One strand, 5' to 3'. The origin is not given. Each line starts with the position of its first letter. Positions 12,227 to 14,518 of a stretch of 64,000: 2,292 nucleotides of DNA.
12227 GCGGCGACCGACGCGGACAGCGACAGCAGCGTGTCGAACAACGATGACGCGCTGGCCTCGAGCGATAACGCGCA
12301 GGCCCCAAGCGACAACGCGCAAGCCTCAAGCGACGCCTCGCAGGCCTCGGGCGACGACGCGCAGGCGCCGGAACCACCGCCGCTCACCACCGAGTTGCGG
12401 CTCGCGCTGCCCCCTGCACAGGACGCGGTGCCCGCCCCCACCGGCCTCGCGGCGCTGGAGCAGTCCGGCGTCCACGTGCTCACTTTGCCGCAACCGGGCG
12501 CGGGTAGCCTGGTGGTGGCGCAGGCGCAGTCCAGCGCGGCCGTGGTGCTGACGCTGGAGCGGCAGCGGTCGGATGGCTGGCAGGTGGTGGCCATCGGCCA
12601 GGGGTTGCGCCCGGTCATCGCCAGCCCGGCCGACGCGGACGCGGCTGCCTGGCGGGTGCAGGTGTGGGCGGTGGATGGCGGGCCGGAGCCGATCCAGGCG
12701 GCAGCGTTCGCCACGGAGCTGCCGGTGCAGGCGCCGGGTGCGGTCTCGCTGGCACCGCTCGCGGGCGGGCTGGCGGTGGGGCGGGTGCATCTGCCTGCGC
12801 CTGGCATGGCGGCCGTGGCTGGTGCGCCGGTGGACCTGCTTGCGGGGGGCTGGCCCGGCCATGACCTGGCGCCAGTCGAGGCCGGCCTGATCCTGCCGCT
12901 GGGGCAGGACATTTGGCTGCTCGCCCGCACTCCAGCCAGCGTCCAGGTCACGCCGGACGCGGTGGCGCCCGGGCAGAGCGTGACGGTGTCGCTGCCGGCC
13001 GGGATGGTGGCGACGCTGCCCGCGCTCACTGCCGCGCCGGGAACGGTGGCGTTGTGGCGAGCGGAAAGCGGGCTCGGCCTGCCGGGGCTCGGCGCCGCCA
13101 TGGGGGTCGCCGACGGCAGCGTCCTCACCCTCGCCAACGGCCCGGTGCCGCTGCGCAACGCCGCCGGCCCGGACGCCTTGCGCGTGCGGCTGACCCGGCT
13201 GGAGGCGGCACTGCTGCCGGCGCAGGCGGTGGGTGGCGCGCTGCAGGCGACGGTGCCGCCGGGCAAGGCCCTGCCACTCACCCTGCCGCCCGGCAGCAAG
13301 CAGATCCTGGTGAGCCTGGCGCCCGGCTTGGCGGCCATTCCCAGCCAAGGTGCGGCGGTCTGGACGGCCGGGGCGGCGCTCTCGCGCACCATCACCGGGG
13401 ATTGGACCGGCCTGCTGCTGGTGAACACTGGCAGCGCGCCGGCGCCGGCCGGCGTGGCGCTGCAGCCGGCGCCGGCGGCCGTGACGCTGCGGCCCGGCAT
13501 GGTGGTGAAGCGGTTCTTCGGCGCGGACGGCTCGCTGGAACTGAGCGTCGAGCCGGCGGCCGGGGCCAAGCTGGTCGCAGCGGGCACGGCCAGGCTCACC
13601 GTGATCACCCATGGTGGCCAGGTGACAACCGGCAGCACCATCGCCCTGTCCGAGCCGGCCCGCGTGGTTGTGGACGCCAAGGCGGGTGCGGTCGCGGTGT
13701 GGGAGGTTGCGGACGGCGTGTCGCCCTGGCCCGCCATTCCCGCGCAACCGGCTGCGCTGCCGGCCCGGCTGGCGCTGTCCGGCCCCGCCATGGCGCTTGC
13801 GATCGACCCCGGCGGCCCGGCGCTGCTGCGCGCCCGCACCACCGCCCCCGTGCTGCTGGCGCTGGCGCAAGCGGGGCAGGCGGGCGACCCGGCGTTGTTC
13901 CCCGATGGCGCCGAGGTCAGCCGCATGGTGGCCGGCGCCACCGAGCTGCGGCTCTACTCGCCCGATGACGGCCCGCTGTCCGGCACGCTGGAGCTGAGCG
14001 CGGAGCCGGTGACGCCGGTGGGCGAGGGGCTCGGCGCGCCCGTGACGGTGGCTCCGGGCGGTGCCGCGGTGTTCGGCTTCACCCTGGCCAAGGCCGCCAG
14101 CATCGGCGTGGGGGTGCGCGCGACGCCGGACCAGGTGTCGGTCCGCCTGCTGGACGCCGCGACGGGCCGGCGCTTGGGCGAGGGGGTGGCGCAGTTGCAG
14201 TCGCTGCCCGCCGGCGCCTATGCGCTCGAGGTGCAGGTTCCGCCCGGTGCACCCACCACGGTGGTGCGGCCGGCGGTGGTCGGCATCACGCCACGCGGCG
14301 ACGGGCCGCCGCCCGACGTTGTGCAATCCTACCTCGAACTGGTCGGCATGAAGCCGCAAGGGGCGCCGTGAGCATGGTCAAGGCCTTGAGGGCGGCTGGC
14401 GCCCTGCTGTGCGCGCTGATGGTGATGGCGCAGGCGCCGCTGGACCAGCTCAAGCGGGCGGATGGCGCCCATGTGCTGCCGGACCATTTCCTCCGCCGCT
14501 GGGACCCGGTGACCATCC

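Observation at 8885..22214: Translationally coupled envelope operon: giant DUF1311-headed repeat protein + Cys-free alpha-2-macroglobulin + PBP1C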

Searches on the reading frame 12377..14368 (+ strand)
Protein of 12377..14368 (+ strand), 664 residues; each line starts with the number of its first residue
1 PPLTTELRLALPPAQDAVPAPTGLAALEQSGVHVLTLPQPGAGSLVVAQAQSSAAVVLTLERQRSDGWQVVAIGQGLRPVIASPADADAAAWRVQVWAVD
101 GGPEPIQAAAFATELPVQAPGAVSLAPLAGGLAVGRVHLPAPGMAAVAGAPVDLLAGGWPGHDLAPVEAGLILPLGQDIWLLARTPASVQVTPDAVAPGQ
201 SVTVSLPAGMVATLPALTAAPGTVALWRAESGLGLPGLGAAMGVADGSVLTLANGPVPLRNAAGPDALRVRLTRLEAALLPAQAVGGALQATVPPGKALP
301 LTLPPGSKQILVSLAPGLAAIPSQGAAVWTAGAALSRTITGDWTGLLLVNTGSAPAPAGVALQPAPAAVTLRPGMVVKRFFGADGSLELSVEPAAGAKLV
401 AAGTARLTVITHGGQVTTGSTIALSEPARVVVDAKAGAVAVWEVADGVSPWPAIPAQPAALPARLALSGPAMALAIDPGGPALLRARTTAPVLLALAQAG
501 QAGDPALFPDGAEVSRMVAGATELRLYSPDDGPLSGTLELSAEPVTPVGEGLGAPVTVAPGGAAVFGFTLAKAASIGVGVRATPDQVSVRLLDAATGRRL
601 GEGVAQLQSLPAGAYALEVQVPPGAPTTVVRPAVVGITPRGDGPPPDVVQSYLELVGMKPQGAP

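Call 29: predict_structure(alignment_id=A2)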
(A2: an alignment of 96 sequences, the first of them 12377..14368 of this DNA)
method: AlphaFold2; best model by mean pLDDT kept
length: 664 residues; sequences in the alignment: 96
mean_pLDDT: 94.4   pTM: 0.88
mean pLDDT of the five models: 94.4, 94.3, 93.9, 93.8, 93.0
residues with pLDDT >= 90: 612; 70-90: 28; 50-70: 23; < 50: 1
segments of 3 or more residues with pLDDT < 50: none
pLDDT, mean of each block of 10 residues (from residue 1): 61 93 95 97 97 97 95 97 96 97 95 97 97 97 94 95 93 94 98 92 93 94 98 96 97 96 96 98 97 99 98 98 96 97 98 98 96 96 96 95 97 97 97 97 94 96 98 97 98 94 92 96 97 97 97 96 97 94 97 95 94 98 96 89 65 72 52
secondary structure, 60 per line:
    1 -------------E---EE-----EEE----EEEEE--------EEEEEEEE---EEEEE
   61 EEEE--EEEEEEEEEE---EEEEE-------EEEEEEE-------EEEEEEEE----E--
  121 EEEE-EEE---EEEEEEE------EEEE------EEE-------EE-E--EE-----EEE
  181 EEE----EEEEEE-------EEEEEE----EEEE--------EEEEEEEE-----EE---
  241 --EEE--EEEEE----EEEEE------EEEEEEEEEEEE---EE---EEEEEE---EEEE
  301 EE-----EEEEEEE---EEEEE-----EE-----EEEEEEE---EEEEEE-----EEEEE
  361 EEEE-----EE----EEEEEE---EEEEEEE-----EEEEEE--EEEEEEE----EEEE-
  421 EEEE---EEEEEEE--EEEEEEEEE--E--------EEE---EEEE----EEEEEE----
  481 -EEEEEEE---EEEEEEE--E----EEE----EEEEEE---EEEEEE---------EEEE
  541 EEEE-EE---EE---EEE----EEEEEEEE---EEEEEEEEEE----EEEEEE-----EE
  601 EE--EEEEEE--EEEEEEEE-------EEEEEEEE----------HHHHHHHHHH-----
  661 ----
elements in order: E25-27 E32-36 E45-52 E56-64 E67-76 E80-84 E92-98 E106-113 E121-124 E126-128 E132-138 E145-148 E155-157 E178-183 E188-193 E201-206 E211-214 E223-230 E243-245 E248-252 E257-261 E268-279 E288-293 E297-302 E308-314 E318-322 E335-341 E345-350 E356-364 E376-381 E385-391 E397-402 E405-411 E416-419 E421-424 E428-434 E437-445 E457-459 E463-466 E471-476 E482-488 E492-498 E506-508 E513-518 E522-527 E537-544 E556-558 E563-570 E574-583 E588-593 E599-602 E605-610 E613-620 E628-635 H646-655
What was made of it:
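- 12401..14299 (+): C-terminal beta-body (residues 1173-1805), about 6 beta-sandwich domains. AF2 model pLDDT 94.4, pTM 0.88 (call 29).
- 14300..14368 (+): Conserved C-terminal helix motif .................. (residues 1806-1828), which ends at the A2M start codon. AF2 helix at model residues 646-655 (call 29).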

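Call 32: fold_search(model_id=the predicted structure, library=pdb)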
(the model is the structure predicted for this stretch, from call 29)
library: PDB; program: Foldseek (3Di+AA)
matches with E <= 10: 1457; with E <= 0.001: 28
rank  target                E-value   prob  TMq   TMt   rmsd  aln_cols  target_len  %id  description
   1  2qql_A                7.2e-07  1.00  0.11  0.13  19.1       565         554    8  Neuropilin-2 a1a2b1b2 Domains in Complex with a Semaphorin-Blocking Fab (released 2007-11-20)
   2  3pvm_B                1.9e-06  0.75  0.09  0.06  31.7       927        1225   10  Structure of Complement C5 in Complex with CVF (released 2011-01-19)
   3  2qqk_A                8.5e-06  1.00  0.11  0.14  19.0       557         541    8  Neuropilin-2 a1a2b1b2 Domains in Complex with a Semaphorin-Blocking Fab (released 2007-11-20)
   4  7q62_A                4.8e-05  0.44  0.09  0.06  35.6       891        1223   11  Structure of TEV cleaved A2ML1 dimer (A2ML1-TT dimer) (released 2022-04-20)
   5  9h99                  9.6e-05  0.82  0.10  0.06  33.3       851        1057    6  Native structure of the full-length pesticidal protein Cry1Ca18 at pH7, from crystals formed in vivo (released 2025-11-12)
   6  9en2_A                1.1e-04  1.00  0.13  0.28  11.3       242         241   14  Crystal structure of the metalloproteinase enhancer PCPE-1 complexed with nanobodies VHH-H4 and VHH-I5 (released 2024-07-03)
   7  5iku                  1.3e-04  1.00  0.13  0.34  17.4       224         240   12  Crystal structure of the Hathewaya histolytica ColG tandem collagen-binding domain s3as3b in the presence of calcium at  (released 2017-03-15)
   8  9qxq                  1.3e-04  0.41  0.09  0.06  32.4       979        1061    6  native structure of full-length pesticidal protein Cry1Ca18 at pH9, from crystals formed in vivo (released 2026-02-11)
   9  4e0s_A                1.4e-04  0.25  0.08  0.05  36.5       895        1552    8  Crystal Structure of C5b-6 (released 2012-04-18)
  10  8zj4_A                1.5e-04  1.00  0.12  0.13  20.9       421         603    9  trypsinogen-EP-N619A (released 2025-05-21)
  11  8j6m_A                1.8e-04  1.00  0.21  0.21   7.3       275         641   12  SIDT1 protein (released 2024-05-01)
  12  9nrc_A                2.1e-04  1.00  0.14  0.13  16.0       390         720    9  TMPRSS6 in complex with REGN7999 Fab and REGN8023 Fab (released 2025-07-09)
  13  5a42                  2.7e-04  0.33  0.09  0.04  35.4       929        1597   10  Cryo-EM single particle 3D reconstruction of the native conformation of E. coli alpha-2-macroglobulin (ECAM) (released 2015-07-29)
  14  9ea9_E                3.3e-04  0.98  0.12  0.17  20.5       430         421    8  Crystal structure of BoNT/A-NTNH-HA70 -VHH_F12-VHH_H7-Fab_NTNH complex (released 2025-09-17)
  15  8kcx_A                3.6e-04  1.00  0.21  0.24   7.0       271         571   11  Cryo-EM structure of human SIDT1 (released 2024-06-12)
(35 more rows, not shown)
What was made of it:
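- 12401..14299 (+): Foldseek in call 32.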
